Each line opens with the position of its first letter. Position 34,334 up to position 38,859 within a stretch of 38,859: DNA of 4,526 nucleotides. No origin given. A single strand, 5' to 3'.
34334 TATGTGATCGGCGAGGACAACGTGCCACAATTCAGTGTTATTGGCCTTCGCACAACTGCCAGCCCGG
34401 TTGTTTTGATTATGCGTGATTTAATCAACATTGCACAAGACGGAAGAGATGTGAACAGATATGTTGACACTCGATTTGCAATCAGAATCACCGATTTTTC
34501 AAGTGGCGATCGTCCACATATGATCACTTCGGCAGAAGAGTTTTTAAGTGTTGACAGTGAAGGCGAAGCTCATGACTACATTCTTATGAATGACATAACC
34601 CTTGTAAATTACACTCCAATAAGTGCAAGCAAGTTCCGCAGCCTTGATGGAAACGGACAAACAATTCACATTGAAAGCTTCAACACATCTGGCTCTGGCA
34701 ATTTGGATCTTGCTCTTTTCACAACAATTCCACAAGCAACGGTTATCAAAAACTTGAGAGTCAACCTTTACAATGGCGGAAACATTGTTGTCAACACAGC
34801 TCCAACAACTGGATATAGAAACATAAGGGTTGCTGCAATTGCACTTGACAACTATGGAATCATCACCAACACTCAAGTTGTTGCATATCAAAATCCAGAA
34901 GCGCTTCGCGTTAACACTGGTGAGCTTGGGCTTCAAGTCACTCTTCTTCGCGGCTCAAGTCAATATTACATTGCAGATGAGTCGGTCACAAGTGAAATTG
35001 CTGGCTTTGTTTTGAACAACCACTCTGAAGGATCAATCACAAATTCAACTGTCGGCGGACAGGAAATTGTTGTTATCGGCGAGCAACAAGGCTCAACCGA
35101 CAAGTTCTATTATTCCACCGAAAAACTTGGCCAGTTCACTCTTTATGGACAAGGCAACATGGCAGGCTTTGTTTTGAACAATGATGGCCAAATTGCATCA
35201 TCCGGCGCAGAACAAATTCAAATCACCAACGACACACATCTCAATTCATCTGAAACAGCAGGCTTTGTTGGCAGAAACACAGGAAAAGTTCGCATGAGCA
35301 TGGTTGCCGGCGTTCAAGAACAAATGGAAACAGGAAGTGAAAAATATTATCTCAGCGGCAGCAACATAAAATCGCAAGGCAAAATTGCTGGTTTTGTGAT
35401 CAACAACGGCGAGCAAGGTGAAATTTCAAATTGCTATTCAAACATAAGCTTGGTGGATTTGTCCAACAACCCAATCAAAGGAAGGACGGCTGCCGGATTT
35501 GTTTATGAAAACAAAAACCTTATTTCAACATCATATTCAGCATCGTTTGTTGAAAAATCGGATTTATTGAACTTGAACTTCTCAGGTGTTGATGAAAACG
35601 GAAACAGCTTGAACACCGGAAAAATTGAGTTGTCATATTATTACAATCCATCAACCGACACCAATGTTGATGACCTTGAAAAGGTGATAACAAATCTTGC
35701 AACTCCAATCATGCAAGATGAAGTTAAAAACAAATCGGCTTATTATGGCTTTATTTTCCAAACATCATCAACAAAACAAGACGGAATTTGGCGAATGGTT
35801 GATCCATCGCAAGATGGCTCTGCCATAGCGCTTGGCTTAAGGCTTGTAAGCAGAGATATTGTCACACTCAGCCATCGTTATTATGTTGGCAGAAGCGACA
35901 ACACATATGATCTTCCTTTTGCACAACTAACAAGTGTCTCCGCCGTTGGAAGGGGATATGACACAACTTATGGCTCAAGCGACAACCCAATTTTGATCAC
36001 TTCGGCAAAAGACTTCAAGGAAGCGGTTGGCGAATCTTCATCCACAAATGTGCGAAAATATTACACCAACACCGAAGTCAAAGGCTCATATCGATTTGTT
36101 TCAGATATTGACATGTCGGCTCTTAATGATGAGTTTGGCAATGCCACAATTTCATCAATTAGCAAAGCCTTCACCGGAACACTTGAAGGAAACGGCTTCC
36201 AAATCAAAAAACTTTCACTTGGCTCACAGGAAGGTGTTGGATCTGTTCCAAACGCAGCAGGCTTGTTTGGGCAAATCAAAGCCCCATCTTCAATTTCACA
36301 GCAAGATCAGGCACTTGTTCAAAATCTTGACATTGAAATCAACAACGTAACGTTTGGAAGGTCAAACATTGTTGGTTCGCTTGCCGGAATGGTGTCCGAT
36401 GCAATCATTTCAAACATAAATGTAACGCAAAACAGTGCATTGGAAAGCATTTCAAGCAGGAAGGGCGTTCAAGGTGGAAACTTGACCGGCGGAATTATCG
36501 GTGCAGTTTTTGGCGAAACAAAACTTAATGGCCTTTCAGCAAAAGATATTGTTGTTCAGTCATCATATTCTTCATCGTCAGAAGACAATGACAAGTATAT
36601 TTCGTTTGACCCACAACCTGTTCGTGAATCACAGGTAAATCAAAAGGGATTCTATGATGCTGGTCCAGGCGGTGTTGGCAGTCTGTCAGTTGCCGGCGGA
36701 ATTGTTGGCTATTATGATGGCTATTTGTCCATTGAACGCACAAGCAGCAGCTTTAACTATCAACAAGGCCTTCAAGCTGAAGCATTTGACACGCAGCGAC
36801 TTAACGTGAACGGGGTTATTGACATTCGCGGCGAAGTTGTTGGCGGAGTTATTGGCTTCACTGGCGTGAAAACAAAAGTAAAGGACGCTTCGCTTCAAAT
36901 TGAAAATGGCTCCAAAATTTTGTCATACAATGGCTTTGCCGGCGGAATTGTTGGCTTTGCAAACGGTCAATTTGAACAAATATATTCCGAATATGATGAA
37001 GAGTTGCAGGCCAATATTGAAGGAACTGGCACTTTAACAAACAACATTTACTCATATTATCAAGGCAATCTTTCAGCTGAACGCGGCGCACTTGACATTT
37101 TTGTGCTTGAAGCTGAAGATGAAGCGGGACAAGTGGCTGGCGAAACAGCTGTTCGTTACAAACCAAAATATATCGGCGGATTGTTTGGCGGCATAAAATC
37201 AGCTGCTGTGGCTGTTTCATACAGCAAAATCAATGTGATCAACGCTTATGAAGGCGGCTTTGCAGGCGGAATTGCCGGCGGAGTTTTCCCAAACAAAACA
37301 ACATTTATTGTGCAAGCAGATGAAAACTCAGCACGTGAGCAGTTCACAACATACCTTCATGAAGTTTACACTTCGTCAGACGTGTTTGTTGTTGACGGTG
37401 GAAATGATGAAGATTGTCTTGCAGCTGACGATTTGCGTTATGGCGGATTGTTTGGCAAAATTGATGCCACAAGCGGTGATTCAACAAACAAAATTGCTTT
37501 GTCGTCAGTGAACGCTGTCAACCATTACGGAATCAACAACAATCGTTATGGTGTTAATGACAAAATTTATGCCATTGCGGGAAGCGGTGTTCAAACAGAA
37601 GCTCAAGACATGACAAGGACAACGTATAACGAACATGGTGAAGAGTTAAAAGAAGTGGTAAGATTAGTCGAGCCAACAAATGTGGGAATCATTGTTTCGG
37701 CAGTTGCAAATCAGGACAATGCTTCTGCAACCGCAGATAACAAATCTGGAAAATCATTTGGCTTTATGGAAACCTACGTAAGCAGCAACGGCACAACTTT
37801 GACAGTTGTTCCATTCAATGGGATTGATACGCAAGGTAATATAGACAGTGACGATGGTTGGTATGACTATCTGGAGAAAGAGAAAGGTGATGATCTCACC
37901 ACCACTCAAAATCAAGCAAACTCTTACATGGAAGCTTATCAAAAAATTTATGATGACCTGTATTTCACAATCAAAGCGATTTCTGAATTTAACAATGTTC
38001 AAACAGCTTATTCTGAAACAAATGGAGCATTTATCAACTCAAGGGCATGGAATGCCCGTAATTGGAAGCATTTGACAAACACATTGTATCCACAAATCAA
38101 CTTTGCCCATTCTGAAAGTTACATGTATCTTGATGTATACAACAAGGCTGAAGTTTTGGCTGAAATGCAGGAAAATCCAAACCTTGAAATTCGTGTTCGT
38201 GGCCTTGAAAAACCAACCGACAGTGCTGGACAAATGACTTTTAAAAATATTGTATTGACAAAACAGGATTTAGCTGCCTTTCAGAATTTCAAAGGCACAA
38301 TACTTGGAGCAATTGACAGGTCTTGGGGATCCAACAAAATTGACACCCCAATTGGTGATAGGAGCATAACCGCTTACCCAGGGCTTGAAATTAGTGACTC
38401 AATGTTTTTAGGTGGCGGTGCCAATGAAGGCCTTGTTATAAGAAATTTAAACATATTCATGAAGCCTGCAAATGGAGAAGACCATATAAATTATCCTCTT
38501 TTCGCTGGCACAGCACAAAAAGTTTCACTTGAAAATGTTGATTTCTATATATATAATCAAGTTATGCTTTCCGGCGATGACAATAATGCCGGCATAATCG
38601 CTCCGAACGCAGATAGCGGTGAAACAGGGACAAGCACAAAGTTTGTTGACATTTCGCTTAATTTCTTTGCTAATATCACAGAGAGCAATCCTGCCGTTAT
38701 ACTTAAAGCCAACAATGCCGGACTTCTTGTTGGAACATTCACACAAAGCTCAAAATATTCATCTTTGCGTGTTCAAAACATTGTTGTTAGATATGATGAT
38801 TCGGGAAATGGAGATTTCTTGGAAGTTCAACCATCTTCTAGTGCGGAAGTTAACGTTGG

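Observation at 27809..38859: Unlisted open reading frame of more than 11 kb: a giant lipoprotein gene that runs off the window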

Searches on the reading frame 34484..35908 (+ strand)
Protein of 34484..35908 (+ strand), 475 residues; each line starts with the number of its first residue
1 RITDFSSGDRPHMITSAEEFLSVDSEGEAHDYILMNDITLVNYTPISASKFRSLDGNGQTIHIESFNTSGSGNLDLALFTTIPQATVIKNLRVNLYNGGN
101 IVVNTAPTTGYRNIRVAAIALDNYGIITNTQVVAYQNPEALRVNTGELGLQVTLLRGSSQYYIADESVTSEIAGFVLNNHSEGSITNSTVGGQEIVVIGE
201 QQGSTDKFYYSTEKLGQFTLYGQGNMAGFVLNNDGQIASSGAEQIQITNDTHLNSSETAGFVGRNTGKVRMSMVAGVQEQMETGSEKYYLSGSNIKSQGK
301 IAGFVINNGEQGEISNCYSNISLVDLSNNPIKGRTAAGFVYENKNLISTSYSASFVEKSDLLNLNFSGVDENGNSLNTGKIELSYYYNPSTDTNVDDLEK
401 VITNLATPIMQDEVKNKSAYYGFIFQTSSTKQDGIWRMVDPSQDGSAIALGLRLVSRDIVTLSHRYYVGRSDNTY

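Call 41: find_related_loci(query=A2, collection=genome_contigs, flank=10000)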
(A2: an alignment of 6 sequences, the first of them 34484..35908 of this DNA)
Query A2 (475 aa) in genome_contigs; peptide patterns used: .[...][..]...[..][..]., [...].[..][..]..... (x = any residue, [..] = any of these).
75 stretches matched a pattern; 37 encode a relative of the query (tblastn E <= 1e-3); 37 distinct loci.
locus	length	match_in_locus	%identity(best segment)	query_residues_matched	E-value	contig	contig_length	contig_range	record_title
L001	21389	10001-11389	53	2-475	3e-146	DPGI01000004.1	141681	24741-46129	MAG TPA_asm: Clostridiales bacterium isolate UBA11517 contig_645, whole genome shotgun sequence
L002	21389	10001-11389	53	2-475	9e-145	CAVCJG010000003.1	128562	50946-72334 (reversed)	Eggerthellaceae bacterium isolate H07603-L1_cleanbin_000033 genome assembly, contig: Spades_H07603-L1_contig_71, whole g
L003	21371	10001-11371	52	6-475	1e-141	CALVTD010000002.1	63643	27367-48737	MAG: uncultured Clostridia bacterium isolate BRZ_CQ__bin56 genome assembly, contig: BRZ_CQ__NODE_483_length_63643_cov_4.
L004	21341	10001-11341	52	9-468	7e-139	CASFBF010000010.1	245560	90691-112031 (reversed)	uncultured Firmicutes bacterium isolate SI.B26.metabat-bins.1 genome assembly, contig: SI.B26.metabat-bins.1.fa_k141_371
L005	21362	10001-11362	51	5-469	1e-133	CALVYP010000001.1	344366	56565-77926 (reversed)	MAG: uncultured Clostridia bacterium isolate BRZ_N__bin21 genome assembly, contig: BRZ_N__NODE_38_length_344366_cov_7.73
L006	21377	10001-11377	50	2-475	2e-127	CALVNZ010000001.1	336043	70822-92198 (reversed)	MAG: uncultured Clostridia bacterium isolate BRZ_GC__bin72 genome assembly, contig: BRZ_GC__NODE_22_length_336043_cov_28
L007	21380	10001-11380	50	5-475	2e-123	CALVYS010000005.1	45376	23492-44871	MAG: uncultured Clostridia bacterium isolate BRZ_DK__bin70 genome assembly, contig: BRZ_DK__NODE_681_length_45376_cov_4.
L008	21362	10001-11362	49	2-469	2e-123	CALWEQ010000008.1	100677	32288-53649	MAG: uncultured Clostridia bacterium isolate E40__bin258 genome assembly, contig: E40__k127_2237341, whole genome shotgu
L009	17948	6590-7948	48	2-468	4e-122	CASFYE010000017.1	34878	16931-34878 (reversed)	uncultured Firmicutes bacterium isolate SI.B45.metabat-bins.19 genome assembly, contig: SI.B45.metabat-bins.19.fa_k141_9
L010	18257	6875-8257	54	5-475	2e-146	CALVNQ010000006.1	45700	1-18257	MAG: uncultured Clostridia bacterium isolate BRZ_BV__bin76 genome assembly, contig: BRZ_BV__NODE_787_length_45700_cov_11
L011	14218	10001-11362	47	5-469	8e-118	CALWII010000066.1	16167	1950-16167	MAG: uncultured Clostridia bacterium isolate E27__bin311 genome assembly, contig: E27__k127_421749, whole genome shotgun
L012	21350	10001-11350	39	5-465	8e-83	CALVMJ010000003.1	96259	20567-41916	MAG: uncultured Clostridia bacterium isolate BRZ_DN__bin59 genome assembly, contig: BRZ_DN__NODE_418_length_96259_cov_9.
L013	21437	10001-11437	38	5-466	7e-82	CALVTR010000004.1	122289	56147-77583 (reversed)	MAG: uncultured Clostridia bacterium isolate BRZ_CD__bin5 genome assembly, contig: BRZ_CD__NODE_175_length_122289_cov_9.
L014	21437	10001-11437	38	1-466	5e-81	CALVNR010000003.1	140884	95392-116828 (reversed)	MAG: uncultured Clostridia bacterium isolate BRZ_QS__bin44 genome assembly, contig: BRZ_QS__NODE_69_length_140884_cov_20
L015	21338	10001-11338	38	1-472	2e-80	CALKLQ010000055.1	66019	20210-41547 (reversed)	MAG TPA_asm: uncultured Clostridia bacterium isolate ERR911987_bin.81_CONCOCT_v1.1_MAG genome assembly, contig: ERZ82470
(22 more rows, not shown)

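Call 48: find_homologous_proteins(query=window:34484-35908:+, max_evalue=0.00001)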
Query window:34484-35908:+: 8000 candidates shared short words with the query, none scored E <= 0.00001.

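Call 49: search_solved_structures(query=A1, max_evalue=10, show_alignments=2)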
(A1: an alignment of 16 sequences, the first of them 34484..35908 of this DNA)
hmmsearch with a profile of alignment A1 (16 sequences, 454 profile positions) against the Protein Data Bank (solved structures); distinct sequences matched with E-value up to 10: 0.

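Call 55: predict_structure(alignment_id=A1)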
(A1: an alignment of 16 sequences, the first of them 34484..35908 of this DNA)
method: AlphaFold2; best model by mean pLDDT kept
length: 475 residues; sequences in the alignment: 16
mean_pLDDT: 85.8   pTM: 0.89
mean pLDDT of the five models: 85.8, 84.5, 84.0, 79.5, 76.2
residues with pLDDT >= 90: 273; 70-90: 130; 50-70: 49; < 50: 23
segments of 3 or more residues with pLDDT < 50: 1-8, 393-400, 473-475
pLDDT, mean of each block of 10 residues (from residue 1): 45 95 94 93 97 93 95 97 96 92 92 98 97 86 82 94 92 99 96 83 75 91 98 97 96 94 98 88 68 91 97 96 82 79 96 78 70 86 86 49 70 85 85 83 62 75 63 46
secondary structure, 60 per line:
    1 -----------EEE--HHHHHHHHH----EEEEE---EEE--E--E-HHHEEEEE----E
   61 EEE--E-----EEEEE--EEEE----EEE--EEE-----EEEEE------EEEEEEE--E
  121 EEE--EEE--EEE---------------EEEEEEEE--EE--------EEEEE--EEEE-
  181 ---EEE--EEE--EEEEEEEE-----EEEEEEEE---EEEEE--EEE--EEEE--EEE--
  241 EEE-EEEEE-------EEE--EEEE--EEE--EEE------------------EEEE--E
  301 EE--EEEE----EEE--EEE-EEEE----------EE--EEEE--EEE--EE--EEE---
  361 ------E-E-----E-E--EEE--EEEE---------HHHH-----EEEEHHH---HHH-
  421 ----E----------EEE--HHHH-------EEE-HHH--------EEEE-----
elements in order: E12-14 H17-25 E30-34 E38-40 E51-55 E60-63 E72-76 E79-82 E87-89 E92-94 E100-104 E111-117 E120-123 E126-128 E131-133 E149-156 E169-173 E176-179 E184-186 E189-191 E194-201 E207-214 E218-222 E225-227 E230-233 E236-238 E241-243 E245-249 E257-259 E262-265 E268-270 E273-275 E294-297 E300-302 E305-308 E313-315 E318-320 E322-325 E340-343 E346-348 E355-357 E380-382 E385-388 H398-401 E407-410 E436-438 H441-444 E452-454 E467-470

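Call 59: fold_search(model_id=the predicted structure, library=pdb)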
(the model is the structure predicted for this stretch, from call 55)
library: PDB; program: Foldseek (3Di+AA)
matches with E <= 10: 202; with E <= 0.001: 0
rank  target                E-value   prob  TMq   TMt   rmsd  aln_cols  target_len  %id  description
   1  7o78_B                1.3e-03  0.57  0.17  0.17  17.1       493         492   11  Structure of the PL6 family chondroitinase B from Pseudopedobacter saltans, Pedsa3807 (released 2021-07-28)
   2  7o78_A                5.9e-03  0.41  0.17  0.16  17.4       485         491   11  Structure of the PL6 family chondroitinase B from Pseudopedobacter saltans, Pedsa3807 (released 2021-07-28)
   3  7xz8                  6.5e-03  0.89  0.27  0.28  15.8       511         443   11  Mutant (K141A) of the N-terminal domain of fucoidan lyase FdlA (released 2022-09-28)
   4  8pvs_A                1.5e-02  0.20  0.15  0.12  18.8       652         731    9  Targeting extended blood antigens by Akkermansia muciniphila enzymes unveils a missing link for generating universal d (released 2024-02-28)
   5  4mr0_A                1.6e-02  0.38  0.19  0.19  16.7       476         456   10  Crystal structure of PfbA, a surface adhesin of Streptococcus pneumoniae (released 2014-02-05)
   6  6xja_P                1.7e-02  1.00  0.38  0.16   9.7       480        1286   11  Streptococcus Pneumoniae IgA1 Protease with IgA1 substrate (released 2021-01-20)
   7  1jrg_B                2.7e-02  0.54  0.22  0.27  15.0       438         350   12  Crystal Structure of the R3 form of Pectate Lyase A, Erwinia chrysanthemi (released 2002-06-19)
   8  7xks                  3.1e-02  0.72  0.23  0.32  13.2       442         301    8  Crystal structure of an alkaline pectate lyase from Bacillus clausii (released 2023-03-29)
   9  6a40_A                3.1e-02  0.35  0.22  0.21  15.0       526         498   10  complex structure of Alginate lyase AlyF-OU02 with G4 (released 2019-05-01)
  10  1qa2                  3.6e-02  0.15  0.16  0.15  14.7       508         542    9  TAILSPIKE PROTEIN, MUTANT A334V (released 2000-01-12)
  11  7jw4_A                4.1e-02  0.13  0.14  0.12  21.2       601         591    7  Crystal structure of PdGH110B in complex with D-galactose (released 2020-11-04)
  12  4c2l_A                5.6e-02  0.51  0.25  0.30  12.5       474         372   10  Crystal structure of endo-xylogalacturonan hydrolase from Aspergillus tubingensis (released 2013-09-25)
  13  6qps_B                5.9e-02  0.28  0.24  0.25  13.7       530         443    8  Structural characterization of a mannuronic acid specific polysaccharide family 6 lyase enzyme from human gut microbio (released 2019-09-25)
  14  2xt2_A                6.8e-02  0.15  0.11  0.21  16.6       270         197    6  Structure of the pentapeptide repeat protein AlbG, a resistance factor for the topoisomerase poison albicidin. (released 2010-10-13)
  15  7jgj_A                7.1e-02  0.92  0.26  0.11  12.2       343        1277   13  IgA1 Protease in complex with neutralizing mAb (released 2020-12-09)
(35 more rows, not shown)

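Call 81: fold_search(model_id=the predicted structure, library=viral)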
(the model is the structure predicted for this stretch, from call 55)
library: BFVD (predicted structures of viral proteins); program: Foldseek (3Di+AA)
matches with E <= 10: 565; with E <= 0.001: 3
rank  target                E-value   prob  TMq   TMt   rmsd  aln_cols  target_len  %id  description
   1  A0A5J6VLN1            3.5e-06  1.00  0.35  0.32  11.7       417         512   13  Uncharacterized protein [Megaviridae environmental sample]
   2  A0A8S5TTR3            1.8e-04  1.00  0.35  0.32  10.3       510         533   11  Putative immunoglobulin A1 protease [Siphoviridae sp. ct5jB2]
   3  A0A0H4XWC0            3.8e-04  0.33  0.11  0.11  22.5       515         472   10  Uncharacterized protein [Salmon gill poxvirus]
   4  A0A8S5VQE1            1.5e-03  1.00  0.36  0.30   8.2       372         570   15  (no name in the UniProt tables at hand)
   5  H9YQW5                2.5e-03  1.00  0.33  0.31  11.1       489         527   12  (no name in the UniProt tables at hand)
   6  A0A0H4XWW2            2.9e-03  0.63  0.15  0.26  13.9       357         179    7  Uncharacterized protein [Salmon gill poxvirus]
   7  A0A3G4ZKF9            3.5e-03  0.98  0.28  0.24  12.9       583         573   13  Uncharacterized protein [Terrestrivirus sp.]
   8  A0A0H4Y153            5.7e-03  0.11  0.10  0.11  22.2       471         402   10  Uncharacterized protein [Salmon gill poxvirus]
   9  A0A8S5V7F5            6.5e-03  0.75  0.23  0.14  15.9       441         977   13  Preneck appendage protein helix, VIRAL PROTEIN.05A [CrAss-like virus sp. ctUXy6]
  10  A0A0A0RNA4            7.4e-03  0.25  0.15  0.12  17.2       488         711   10  Uncharacterized protein [Bacillus phage Moonbeam]
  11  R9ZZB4                7.8e-03  0.30  0.18  0.12  17.5       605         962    9  Structural protein [Cellulophaga phage phi17:2]
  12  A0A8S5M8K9            1.0e-02  0.75  0.22  0.29  14.7       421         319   10  Plasmin and fibronectin-binding protein A protein, Adhesion, Fibronectin, Plasminogen.95A [Caudovirales sp. ctCiv1]
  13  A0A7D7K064            1.2e-02  0.35  0.18  0.16  13.5       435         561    9  Uncharacterized protein [Pseudomonas phage phiB1_1]
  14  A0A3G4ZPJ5            1.2e-02  0.28  0.16  0.13  16.0       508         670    9  Right handed beta helix domain-containing protein [Barrevirus sp.]
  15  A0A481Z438            1.2e-02  0.25  0.17  0.16  17.4       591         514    7  Uncharacterized protein [Pithovirus LCPAC103]
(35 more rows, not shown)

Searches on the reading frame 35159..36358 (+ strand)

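Call 18: search_protein_families(library=pfam, proteins=[window:35159-36358:+], max_evalue=5)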
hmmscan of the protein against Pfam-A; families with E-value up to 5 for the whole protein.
window:35159-36358:+ (400 aa): 1 family
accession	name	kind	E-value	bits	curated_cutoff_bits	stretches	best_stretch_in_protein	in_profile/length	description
PF07581.17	Glug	-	0.048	14.5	20.5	0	77-96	9-25/28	The GLUG motif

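Call 27: search_protein_families(library=ncbifam, proteins=[window:35159-36358:+], max_evalue=1)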
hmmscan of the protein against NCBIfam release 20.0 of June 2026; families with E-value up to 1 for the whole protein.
window:35159-36358:+ (400 aa): 0 families

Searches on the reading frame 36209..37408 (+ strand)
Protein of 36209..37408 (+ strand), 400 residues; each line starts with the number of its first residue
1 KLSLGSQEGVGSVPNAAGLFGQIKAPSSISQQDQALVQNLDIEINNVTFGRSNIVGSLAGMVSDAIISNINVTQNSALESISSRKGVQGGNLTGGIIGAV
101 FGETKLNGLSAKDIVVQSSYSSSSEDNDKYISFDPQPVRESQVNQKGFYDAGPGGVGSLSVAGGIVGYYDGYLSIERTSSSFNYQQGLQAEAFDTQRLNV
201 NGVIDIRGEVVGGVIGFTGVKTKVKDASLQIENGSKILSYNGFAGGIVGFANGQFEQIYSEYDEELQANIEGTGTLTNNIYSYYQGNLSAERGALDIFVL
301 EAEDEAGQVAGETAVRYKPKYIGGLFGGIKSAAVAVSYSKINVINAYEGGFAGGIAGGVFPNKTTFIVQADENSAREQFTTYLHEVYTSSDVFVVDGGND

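Call 18: search_protein_families(library=pfam, proteins=[window:36209-37408:+], max_evalue=5)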
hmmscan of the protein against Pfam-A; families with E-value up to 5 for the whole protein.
window:36209-37408:+ (400 aa): 0 families

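Call 27: search_protein_families(library=ncbifam, proteins=[window:36209-37408:+], max_evalue=1)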
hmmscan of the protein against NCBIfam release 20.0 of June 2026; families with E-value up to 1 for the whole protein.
window:36209-37408:+ (400 aa): 1 family
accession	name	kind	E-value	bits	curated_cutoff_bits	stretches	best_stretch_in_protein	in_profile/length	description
NF041346.1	XopF2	subfamily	0.052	12.4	600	1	301-334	88-121/546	type III secretion system effector XopF2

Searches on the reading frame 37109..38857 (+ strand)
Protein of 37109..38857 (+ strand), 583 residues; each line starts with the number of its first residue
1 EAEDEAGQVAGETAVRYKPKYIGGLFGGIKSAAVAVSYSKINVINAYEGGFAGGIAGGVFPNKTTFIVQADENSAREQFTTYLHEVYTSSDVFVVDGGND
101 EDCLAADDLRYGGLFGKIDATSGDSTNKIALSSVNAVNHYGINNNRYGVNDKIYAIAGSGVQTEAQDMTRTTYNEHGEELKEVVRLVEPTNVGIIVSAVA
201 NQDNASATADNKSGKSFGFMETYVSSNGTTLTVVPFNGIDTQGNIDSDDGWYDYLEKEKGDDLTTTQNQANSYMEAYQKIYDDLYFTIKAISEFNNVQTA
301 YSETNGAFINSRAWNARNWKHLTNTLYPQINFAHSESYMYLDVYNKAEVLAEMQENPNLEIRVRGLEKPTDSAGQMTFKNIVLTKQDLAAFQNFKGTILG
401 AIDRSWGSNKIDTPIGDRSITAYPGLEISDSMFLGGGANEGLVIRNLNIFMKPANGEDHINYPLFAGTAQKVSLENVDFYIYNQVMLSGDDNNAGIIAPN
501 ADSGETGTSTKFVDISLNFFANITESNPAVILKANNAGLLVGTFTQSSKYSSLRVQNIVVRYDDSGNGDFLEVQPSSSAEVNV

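Call 11: find_homologous_proteins(query=window:37109-38857:+, max_evalue=0.001)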
Query window:37109-38857:+: 8000 candidates shared short words with the query, none scored E <= 0.001.

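Call 12: find_related_loci(query=window:37358-38857:+, collection=genome_contigs, flank=10000)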
Query window:37358-38857:+ (500 aa) in genome_contigs; peptide patterns used: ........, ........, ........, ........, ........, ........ (x = any residue, [..] = any of these).
66 stretches matched a pattern, but none encodes a relative of the query by tblastn (E <= 1e-3).

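Call 13: find_related_loci(query=window:37358-38857:+, collection=metagenome_contigs, flank=10000)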
Query window:37358-38857:+ (500 aa) in metagenome_contigs; peptide patterns used: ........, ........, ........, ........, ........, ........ (x = any residue, [..] = any of these).
86 stretches matched a pattern, but none encodes a relative of the query by tblastn (E <= 1e-3).

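Call 18: search_protein_families(library=pfam, proteins=[window:37259-38857:+], max_evalue=5)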
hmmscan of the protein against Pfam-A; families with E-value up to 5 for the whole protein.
window:37259-38857:+ (533 aa): 0 families

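Call 27: search_protein_families(library=ncbifam, proteins=[window:37259-38857:+], max_evalue=1)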
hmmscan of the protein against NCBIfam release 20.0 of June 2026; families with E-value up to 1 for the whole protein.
window:37259-38857:+ (533 aa): 0 families
